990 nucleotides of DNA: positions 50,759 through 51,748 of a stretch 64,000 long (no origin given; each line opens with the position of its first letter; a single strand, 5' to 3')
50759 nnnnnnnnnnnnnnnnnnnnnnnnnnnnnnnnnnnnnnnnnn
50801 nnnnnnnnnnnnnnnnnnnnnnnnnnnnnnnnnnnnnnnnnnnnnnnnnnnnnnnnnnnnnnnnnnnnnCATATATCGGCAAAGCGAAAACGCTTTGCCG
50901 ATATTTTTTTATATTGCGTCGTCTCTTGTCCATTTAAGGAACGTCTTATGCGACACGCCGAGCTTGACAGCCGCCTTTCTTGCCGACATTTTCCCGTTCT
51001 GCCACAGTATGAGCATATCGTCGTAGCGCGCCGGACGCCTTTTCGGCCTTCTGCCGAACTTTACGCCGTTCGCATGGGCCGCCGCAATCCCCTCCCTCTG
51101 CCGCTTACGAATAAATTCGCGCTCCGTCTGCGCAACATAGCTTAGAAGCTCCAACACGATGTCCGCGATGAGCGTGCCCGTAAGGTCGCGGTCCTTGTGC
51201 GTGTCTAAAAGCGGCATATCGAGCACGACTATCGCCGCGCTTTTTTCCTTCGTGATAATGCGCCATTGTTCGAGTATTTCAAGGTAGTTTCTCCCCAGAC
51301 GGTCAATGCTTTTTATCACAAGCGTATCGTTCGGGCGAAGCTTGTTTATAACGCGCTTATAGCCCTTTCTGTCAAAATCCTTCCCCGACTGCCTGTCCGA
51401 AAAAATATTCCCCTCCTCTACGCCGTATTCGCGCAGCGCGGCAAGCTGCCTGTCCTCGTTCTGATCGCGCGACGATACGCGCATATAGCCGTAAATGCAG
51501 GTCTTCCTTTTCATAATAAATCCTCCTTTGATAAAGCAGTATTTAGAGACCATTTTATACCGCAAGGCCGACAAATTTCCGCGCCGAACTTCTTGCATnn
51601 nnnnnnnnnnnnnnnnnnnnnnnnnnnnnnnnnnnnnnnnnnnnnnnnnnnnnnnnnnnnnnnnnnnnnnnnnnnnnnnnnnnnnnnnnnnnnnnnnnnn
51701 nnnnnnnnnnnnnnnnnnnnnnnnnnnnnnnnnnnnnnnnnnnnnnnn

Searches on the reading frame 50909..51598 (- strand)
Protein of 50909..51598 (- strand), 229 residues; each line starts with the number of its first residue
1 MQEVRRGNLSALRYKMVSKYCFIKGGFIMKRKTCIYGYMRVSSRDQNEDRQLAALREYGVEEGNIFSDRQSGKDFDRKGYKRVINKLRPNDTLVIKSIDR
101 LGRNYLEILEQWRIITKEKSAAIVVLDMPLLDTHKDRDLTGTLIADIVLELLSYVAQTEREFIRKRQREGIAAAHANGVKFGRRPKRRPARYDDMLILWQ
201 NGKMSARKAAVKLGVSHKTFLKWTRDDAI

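Call 102: search_solved_structures(query=window:50909-51598:-, max_evalue=0.001)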
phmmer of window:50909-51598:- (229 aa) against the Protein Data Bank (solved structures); distinct sequences matched with E-value up to 0.001: 17.
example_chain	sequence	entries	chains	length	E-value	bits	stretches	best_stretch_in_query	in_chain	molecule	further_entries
2r0q_C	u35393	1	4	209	8.1e-25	90.9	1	35-189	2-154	Putative transposon Tn552 DNA-invertase bin3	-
1zr2_A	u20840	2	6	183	6e-23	84.8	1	34-220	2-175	Transposon gamma-delta resolvase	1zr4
2gm4_A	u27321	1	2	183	7.5e-23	84.5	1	34-220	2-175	Transposon gamma-delta resolvase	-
1gdt_A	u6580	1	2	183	1.1e-21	80.7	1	35-220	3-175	PROTEIN (GAMMA DELTA RESOLVASE)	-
5cy1_A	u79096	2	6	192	6.1e-21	78.3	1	35-227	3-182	Transposon Tn3 resolvase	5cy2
5c32_B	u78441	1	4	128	1.3e-19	73.9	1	35-160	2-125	Putative transposon Tn552 DNA-invertase bin3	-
5c31_A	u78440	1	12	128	1.9e-19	73.4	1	35-160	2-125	Sin, putative plasmid resolvase dimer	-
5c34_B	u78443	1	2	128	2.6e-19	72.9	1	35-160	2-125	Putative transposon Tn552 DNA-invertase bin3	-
5c35_A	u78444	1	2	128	4.5e-19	72.2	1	35-160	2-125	Recombinase Sin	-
3pkz_A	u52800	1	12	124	3.2e-18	69.4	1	35-158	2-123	Recombinase Sin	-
1gdr_A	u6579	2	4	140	3.3e-17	66.1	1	35-181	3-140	GAMMA DELTA-RESOLVASE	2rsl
4m6f_A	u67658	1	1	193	2.5e-16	63.2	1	35-195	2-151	DNA-invertase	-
2gm5_A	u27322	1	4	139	2.8e-16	63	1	35-173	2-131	Transposon gamma-delta resolvase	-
3uj3_X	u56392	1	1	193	3e-16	62.9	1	35-199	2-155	DNA-invertase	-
1ght_A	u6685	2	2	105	5e-13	52.4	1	35-110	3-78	TRANSPOSON GAMMA-DELTA RESOLVASE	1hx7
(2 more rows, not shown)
